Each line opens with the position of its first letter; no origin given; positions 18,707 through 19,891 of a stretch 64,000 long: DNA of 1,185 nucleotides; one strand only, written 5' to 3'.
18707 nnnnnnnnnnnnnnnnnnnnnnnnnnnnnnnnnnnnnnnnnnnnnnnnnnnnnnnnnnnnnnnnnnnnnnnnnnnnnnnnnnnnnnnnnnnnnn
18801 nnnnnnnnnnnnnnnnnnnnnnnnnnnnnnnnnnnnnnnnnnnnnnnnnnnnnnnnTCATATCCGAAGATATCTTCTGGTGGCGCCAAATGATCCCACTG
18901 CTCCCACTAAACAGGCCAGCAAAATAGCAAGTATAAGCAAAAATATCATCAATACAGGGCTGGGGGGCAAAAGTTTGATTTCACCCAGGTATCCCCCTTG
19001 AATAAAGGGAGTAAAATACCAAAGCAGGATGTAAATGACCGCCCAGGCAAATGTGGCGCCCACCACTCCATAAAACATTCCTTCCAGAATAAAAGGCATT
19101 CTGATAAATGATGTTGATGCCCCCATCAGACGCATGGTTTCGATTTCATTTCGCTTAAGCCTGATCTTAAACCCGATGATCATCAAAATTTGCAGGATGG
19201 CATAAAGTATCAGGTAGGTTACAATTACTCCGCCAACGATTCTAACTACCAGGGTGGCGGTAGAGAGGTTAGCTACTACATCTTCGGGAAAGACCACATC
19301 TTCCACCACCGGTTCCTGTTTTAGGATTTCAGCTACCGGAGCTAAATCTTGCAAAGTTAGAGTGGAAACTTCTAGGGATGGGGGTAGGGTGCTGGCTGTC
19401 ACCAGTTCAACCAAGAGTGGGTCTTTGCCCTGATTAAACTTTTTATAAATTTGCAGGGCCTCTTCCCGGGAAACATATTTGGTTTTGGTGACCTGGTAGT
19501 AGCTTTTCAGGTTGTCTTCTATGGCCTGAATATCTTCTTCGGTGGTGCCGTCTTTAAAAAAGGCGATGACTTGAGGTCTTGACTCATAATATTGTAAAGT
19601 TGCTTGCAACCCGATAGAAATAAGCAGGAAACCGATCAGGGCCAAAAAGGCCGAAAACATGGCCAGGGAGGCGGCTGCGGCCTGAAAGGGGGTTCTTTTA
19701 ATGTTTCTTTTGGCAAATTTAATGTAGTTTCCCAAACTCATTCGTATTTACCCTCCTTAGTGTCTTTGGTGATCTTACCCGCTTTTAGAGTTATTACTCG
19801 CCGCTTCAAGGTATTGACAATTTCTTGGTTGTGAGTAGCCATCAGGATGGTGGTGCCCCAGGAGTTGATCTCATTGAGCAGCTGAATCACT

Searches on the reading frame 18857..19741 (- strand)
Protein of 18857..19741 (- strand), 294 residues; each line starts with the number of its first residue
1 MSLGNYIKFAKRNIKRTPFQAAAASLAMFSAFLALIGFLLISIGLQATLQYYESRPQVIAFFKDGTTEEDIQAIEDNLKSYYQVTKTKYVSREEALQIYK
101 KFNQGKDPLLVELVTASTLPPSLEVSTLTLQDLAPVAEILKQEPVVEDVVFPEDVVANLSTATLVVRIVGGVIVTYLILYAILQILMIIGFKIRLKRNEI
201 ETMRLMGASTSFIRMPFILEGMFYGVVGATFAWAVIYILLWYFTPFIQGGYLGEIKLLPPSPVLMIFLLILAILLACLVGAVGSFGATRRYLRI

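Call 83: search_protein_families(library=pfam, proteins=[window:18857-19741:-], max_evalue=0.01)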
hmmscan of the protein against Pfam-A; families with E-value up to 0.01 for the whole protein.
window:18857-19741:- (294 aa): 2 families
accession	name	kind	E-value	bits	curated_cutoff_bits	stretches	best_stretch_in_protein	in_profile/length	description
PF18075.7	FtsX_ECD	-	8e-15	55.7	23.5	1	57-149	2-96/96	FtsX extracellular domain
PF02687.27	FtsX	-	8e-11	42.5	25.5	1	172-279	2-110/120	FtsX-like permease C-terminal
